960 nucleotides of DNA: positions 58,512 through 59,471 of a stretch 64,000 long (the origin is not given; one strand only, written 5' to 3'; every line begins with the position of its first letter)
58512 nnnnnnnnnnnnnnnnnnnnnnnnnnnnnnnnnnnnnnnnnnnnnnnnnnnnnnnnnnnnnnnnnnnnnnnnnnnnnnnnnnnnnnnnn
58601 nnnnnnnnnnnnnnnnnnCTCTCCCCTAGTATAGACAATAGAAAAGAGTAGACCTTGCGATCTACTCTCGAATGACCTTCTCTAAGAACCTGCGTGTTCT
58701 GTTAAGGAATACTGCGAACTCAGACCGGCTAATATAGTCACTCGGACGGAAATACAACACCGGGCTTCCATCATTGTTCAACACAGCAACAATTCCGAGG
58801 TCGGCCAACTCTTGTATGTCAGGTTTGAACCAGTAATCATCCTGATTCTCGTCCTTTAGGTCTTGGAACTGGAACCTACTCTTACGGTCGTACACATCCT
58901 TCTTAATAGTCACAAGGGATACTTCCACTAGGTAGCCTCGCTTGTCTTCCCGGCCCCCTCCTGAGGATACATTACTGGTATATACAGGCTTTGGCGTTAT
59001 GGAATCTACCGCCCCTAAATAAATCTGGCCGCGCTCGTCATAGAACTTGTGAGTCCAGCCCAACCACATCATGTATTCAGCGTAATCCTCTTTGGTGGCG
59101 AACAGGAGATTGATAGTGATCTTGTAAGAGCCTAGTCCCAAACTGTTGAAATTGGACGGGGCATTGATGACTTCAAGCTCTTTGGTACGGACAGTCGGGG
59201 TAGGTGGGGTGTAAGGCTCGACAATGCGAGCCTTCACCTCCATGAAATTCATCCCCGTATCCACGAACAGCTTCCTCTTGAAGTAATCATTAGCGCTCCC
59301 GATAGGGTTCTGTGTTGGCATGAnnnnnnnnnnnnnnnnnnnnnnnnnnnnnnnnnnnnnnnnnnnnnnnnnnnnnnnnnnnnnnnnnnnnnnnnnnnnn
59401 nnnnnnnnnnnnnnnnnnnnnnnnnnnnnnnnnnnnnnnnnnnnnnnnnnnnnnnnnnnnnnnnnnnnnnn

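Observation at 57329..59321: SLH (S-layer homology) motifs in the Dit-like protein, the next tail protein and the endolysin point to secondary-cell-wall-polymer targeting and constrain the host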

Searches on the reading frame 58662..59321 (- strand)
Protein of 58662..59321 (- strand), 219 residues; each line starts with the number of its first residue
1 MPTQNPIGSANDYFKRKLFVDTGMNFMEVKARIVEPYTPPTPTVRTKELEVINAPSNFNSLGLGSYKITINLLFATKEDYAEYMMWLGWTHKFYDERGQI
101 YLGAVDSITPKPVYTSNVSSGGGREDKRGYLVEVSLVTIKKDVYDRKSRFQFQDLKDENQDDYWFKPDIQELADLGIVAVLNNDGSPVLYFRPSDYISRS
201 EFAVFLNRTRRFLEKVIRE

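Call 3: search_protein_families(library=pfam, proteins=[window:58662-59321:-], max_evalue=1)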
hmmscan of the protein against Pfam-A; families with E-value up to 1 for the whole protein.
window:58662-59321:- (219 aa): 1 family
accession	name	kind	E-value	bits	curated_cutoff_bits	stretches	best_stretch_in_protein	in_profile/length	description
PF00395.25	SLH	-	0.00011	22.5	20.8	1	156-203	3-44/44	S-layer homology domain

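Call 4: search_protein_families(library=phrogs, proteins=[window:58662-59321:-], max_evalue=0.01)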
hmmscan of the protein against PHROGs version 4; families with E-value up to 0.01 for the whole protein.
window:58662-59321:- (219 aa): 2 families
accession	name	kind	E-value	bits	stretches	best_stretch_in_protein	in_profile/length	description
phrog_32188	-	unknown function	4.6e-36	125.4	1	1-218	1-204/206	-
phrog_12303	-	unknown function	0.0049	18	1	127-158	24-54/54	-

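Call 10: find_homologous_proteins(query=window:58662-59321:-, max_evalue=0.001)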
Query window:58662-59321:- (219 aa): 75 proteins with E <= 0.001 among 249 candidates.
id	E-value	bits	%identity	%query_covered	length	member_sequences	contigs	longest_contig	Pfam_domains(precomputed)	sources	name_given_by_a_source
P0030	1.2e-143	494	100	100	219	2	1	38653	-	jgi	jgi:hypothetical protein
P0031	1.5e-79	285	60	100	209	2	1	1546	-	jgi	jgi:hypothetical protein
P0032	2.0e-79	284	56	100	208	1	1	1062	PF00395.26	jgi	jgi:hypothetical protein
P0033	4.2e-78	280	55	100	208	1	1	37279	-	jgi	jgi:hypothetical protein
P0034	9.7e-77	275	57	100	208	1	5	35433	PF00395.26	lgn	-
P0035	3.0e-75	270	55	99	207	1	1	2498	-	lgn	-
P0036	3.3e-75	270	56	100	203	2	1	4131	PF00395.26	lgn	-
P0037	5.4e-74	266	55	100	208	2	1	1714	-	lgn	-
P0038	1.4e-73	265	55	100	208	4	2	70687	-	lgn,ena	-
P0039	2.9e-73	264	52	100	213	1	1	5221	PF00395.26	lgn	-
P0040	4.1e-73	263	52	100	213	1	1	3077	PF00395.26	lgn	-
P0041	7.3e-73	263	53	100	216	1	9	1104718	PF00395.26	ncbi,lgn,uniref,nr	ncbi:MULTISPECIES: S-layer homology domain-containing protein [unclassified Paenibacillus]|uniref:S-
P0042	9.4e-73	262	56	100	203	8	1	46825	PF00395.26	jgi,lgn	jgi:hypothetical protein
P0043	1.4e-72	262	55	100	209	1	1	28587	-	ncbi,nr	ncbi:MAG: S-layer homology domain-containing protein [Cohnella sp.]|nr:S-layer homology domain-conta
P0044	1.7e-72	262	55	100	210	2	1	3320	-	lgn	-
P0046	6.5e-72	260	52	100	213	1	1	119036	PF00395.26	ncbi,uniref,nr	ncbi:S-layer homology domain-containing protein [Paenibacillus xylanexedens]|uniref:S-layer homology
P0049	7.5e-72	259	53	100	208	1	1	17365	PF00395.26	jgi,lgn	-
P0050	1.6e-70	255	54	100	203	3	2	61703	PF00395.26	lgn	-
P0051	7.5e-69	250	54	100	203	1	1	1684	PF00395.26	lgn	-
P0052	1.6e-68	248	53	100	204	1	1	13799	PF00395.26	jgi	jgi:hypothetical protein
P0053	1.7e-68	248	55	100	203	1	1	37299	PF00395.26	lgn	-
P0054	7.8e-68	246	53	100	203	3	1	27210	PF00395.26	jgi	jgi:hypothetical protein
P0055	1.3e-66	242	53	100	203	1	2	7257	PF00395.26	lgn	-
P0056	3.3e-66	241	51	100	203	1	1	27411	PF00395.26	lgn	-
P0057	6.3e-65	237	52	100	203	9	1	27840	PF00395.26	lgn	-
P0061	1.5e-61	226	49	100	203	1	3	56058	PF00395.26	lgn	-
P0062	7.5e-61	223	47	100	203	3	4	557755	PF00395.26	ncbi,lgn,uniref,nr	ncbi:hypothetical protein BRE01_17850 [Brevibacillus reuszeri]|uniref:S-layer protein n=1 Tax=Brevib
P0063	8.2e-60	220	48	100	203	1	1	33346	PF00395.26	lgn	-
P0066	1.3e-57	213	47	99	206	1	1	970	PF00395.26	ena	-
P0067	3.1e-57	212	47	99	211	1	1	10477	PF00395.26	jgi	-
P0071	1.4e-56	209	47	100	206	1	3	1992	PF00395.26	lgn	-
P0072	1.7e-56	209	47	100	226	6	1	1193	PF00395.26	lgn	-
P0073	2.6e-56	209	46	100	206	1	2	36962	PF00395.26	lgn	-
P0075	7.1e-56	207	46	100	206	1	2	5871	PF00395.26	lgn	-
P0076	1.2e-55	206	46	100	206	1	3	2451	PF00395.26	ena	-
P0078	1.8e-55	206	46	100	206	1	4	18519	PF00395.26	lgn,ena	-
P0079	1.9e-55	206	46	100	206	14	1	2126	PF00395.26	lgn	-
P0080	2.0e-55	206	46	100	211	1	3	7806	PF00395.26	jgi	-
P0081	2.7e-55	205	48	94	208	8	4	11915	PF00395.26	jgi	-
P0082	2.9e-55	205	46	100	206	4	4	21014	PF00395.26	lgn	-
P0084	6.3e-55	204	46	99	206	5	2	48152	PF00395.26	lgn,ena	-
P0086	1.9e-54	202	44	100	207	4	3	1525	PF00395.26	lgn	-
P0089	4.4e-54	201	46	100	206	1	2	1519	PF00395.26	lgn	-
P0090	4.7e-54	201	46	100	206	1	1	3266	PF00395.26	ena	-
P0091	1.1e-53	200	45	95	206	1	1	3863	PF00395.26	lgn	-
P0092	1.3e-53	200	43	100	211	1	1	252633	PF00395.26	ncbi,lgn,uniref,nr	ncbi:S-layer homology domain-containing protein [Anaerovirgula multivorans]|uniref:S-layer homology 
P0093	2.0e-53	199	45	100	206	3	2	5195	PF00395.26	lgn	-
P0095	6.1e-53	198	45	95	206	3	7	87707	PF00395.26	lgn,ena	-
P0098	1.4e-50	190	45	100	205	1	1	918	PF00395.26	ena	-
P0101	9.9e-49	184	46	89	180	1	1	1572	PF00395.26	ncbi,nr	ncbi:MAG: S-layer homology domain-containing protein [Tissierellia bacterium]|nr:S-layer homology do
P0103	4.2e-47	178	44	94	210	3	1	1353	PF00395.26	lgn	-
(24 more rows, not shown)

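Call 37: predict_structure(alignment_id=A2)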
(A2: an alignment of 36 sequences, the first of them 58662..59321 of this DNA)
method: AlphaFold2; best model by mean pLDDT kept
length: 219 residues; sequences in the alignment: 36
mean_pLDDT: 70.9   pTM: 0.52
mean pLDDT of the five models: 70.9, 67.7, 67.3, 66.0, 65.2
residues with pLDDT >= 90: 33; 70-90: 84; 50-70: 77; < 50: 25
segments of 3 or more residues with pLDDT < 50: 1-6, 53-62, 120-124
pLDDT, mean of each block of 10 residues (from residue 1): 46 79 86 84 65 47 75 90 90 85 89 59 58 89 57 69 72 62 54 60 71 72
secondary structure, 60 per line:
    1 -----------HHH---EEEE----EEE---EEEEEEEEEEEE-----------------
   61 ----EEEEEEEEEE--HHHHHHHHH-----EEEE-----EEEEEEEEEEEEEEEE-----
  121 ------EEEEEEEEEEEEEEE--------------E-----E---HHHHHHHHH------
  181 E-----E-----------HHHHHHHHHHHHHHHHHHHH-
elements in order: E18-21 E26-28 E32-43 E65-74 H77-85 E91-94 E100-115 E127-141 H166-174 H199-218

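Call 44: find_encoding_contigs(protein=window:58662-59321:-, flank=10000, max_places=3)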
Protein window:58662-59321:- (219 aa): no gene with exactly this product is on record in the collection.

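Call 46: find_encoding_contigs(protein=P0030, flank=10000, max_places=3)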
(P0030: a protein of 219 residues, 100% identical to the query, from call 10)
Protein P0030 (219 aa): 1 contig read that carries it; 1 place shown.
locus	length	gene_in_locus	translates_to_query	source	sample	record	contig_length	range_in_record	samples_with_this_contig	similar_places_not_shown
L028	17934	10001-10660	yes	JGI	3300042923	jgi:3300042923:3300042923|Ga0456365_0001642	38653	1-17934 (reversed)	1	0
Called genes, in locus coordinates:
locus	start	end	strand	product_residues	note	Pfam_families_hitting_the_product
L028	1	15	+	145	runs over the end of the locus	-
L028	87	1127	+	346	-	PF27173:YomU_Tube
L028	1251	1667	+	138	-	-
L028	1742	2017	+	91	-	-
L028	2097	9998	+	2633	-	-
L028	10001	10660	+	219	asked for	-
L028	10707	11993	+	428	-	-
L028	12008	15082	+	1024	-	PF01551:Peptidase_M23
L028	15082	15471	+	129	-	-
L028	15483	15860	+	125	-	-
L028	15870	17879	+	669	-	-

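Call 53: search_dna_similar(query=window:58662-59321:-, collection=phages, mode=protein, max_rows=25)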
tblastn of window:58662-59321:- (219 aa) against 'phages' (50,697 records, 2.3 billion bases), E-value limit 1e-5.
Records with a match: 4; places in all: 4; records where one place covers at least 80% of the query: 4.
Best place of each record, by identity: <60% 4.
By first word of the organism name: Brevibacillus 3; Bacillus 1.
By host as written in the record: Brevibacillus laterosporus 3; Bacillus pumilus strain 145 1.
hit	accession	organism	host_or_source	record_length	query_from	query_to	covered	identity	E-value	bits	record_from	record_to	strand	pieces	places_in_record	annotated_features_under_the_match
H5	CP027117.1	Bacillus phage EZ-2018a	Bacillus pumilus strain 145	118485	1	218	100%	33.9%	7e-36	139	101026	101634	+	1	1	record has no annotation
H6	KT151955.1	Brevibacillus phage Jenst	Brevibacillus laterosporus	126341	1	218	100%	33.3%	3e-36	140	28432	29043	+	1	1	putative glycoside hydrolase family 18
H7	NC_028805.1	Brevibacillus phage Jenst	Brevibacillus laterosporus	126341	1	218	100%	33.3%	3e-36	140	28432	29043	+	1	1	S-layer homology domain-containing protein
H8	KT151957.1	Brevibacillus phage SecTim467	Brevibacillus laterosporus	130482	1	218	100%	33.3%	3e-36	140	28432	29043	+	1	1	glycoside hydrolase family 18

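Call 54: get_annotated_region(hit=H7, flank=9000)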
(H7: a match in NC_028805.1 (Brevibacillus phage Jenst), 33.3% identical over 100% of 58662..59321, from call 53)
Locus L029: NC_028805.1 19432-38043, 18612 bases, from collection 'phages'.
description: Brevibacillus phage Jenst, complete genome.
organism: Brevibacillus phage Jenst (NCBI taxid 1691954)
taxonomy: Viruses; Duplodnaviria; Heunggongvirae; Uroviricota; Caudoviricetes; Jenstvirus; Jenstvirus jenst
host: Brevibacillus laterosporus; source: honeybee debris; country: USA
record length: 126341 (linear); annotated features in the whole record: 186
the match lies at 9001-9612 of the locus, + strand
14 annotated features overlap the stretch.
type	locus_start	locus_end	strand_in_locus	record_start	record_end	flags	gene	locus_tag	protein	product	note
CDS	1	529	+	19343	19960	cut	-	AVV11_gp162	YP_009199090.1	hypothetical protein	-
CDS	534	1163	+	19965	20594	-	-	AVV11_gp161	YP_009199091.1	hypothetical protein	-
CDS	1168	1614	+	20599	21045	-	-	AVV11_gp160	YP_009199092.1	hypothetical protein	-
CDS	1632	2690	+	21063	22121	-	-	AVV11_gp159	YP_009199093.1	virion structural protein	-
CDS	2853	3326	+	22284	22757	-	-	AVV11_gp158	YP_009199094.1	putative DNA polymerase III subunit gamma/tau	-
CDS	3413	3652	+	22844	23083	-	-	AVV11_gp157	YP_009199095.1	hypothetical protein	-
CDS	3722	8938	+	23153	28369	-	-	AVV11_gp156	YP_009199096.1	tail length tape measure protein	-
CDS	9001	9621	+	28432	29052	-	-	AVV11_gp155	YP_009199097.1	S-layer homology domain-containing protein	-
CDS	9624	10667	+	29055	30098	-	-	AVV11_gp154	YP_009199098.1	hypothetical protein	-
CDS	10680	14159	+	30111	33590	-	-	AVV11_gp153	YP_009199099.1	putative peptidase M23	-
CDS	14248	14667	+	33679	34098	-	-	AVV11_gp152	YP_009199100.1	hypothetical protein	-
CDS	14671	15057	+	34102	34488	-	-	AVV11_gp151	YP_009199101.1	virion structural protein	-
CDS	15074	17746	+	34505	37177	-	-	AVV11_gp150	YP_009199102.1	virion structural protein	-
CDS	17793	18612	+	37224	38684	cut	-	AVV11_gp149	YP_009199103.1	virion structural protein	-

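Call 57: search_protein_families(library=pfam, proteins=[L029:9624-10664:+, L029:9001-9618:+, L029:10680-14156:+], max_evalue=1)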
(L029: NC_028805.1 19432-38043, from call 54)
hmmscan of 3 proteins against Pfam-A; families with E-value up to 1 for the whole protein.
L029:9624-10664:+ (347 aa): 2 families
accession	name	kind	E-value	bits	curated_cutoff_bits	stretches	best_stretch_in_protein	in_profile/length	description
PF00395.25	SLH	-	0.038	14.4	20.8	1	312-331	24-43/44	S-layer homology domain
PF12503.13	CMV_1a_C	-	0.063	13.7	25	1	191-242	31-80/84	Cucumber mosaic virus 1a protein C terminal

L029:9001-9618:+ (206 aa): 1 family
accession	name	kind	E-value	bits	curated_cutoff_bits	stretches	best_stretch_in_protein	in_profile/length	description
PF00395.25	SLH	-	6.6e-07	29.7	20.8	1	144-187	4-42/44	S-layer homology domain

L029:10680-14156:+ (1159 aa): 2 families
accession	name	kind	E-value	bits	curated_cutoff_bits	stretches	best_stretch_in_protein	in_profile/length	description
PF01551.29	Peptidase_M23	-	1.2e-29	102.8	28.7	1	129-229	2-96/96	Peptidase family M23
PF06725.17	3D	-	1.4e-11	44.9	23.8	1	302-360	2-66/72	3D domain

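Call 60: get_annotated_region(hit=H5, flank=1500)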
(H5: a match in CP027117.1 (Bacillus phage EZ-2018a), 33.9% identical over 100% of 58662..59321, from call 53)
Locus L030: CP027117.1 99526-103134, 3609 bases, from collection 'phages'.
description: Bacillus phage EZ-2018a, complete genome.
organism: Bacillus phage EZ-2018a (NCBI taxid 2100124)
taxonomy: Viruses; Duplodnaviria; Heunggongvirae; Uroviricota; Caudoviricetes; Jenstvirus
host: Bacillus pumilus strain 145; source: Sediment top; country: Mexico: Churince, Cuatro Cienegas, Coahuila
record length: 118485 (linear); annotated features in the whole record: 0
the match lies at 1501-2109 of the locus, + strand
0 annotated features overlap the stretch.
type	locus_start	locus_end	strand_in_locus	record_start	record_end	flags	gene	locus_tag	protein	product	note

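Call 71: search_solved_structures(query=A2, max_evalue=1, show_alignments=2)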
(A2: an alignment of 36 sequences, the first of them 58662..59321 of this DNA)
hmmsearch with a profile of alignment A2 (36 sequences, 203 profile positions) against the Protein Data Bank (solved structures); distinct sequences matched with E-value up to 1: 4.
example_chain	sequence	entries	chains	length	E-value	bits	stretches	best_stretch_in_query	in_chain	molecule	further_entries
8bz2_A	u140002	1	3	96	0.1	15.3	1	140-193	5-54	S-layer homology domain-containing protein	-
4n13_A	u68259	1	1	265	0.11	15.2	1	105-155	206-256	Phosphate ABC transporter, periplasmic phosphate-binding protein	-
7nwg_a2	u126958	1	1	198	0.34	13.6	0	125-177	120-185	ribosomal protein eS25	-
8bym_A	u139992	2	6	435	0.62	12.8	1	136-192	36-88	S-layer homology domain-containing protein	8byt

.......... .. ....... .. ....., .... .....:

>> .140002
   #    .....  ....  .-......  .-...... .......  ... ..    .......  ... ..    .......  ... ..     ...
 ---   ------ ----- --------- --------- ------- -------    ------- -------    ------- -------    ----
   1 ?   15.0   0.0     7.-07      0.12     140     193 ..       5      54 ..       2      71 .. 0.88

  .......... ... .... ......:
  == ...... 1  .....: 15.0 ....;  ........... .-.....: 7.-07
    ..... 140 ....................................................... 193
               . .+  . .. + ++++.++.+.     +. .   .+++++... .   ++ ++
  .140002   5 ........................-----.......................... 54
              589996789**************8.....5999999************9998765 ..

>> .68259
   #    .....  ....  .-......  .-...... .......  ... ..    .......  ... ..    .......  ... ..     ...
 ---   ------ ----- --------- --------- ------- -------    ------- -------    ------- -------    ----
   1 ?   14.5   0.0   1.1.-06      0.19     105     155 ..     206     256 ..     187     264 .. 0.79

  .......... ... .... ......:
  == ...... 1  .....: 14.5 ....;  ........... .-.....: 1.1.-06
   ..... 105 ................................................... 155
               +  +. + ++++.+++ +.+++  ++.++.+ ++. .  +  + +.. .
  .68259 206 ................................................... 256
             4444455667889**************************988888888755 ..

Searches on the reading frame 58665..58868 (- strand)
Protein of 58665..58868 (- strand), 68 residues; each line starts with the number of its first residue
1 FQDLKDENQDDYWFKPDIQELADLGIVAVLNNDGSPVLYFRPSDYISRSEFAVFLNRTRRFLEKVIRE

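Call 6: search_protein_families(library=pfam, proteins=[window:58665-58868:-], max_evalue=10)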
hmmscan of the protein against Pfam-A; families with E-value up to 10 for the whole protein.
seq(68 aa): 2 families
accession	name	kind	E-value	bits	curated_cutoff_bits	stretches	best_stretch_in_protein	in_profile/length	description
PF00395.25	SLH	-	1.3e-05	25.5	20.8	1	5-52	3-44/44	S-layer homology domain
PF24370.1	DUF7526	-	0.2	12.1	27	1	6-42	13-49/88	Family of unknown function (DUF7526)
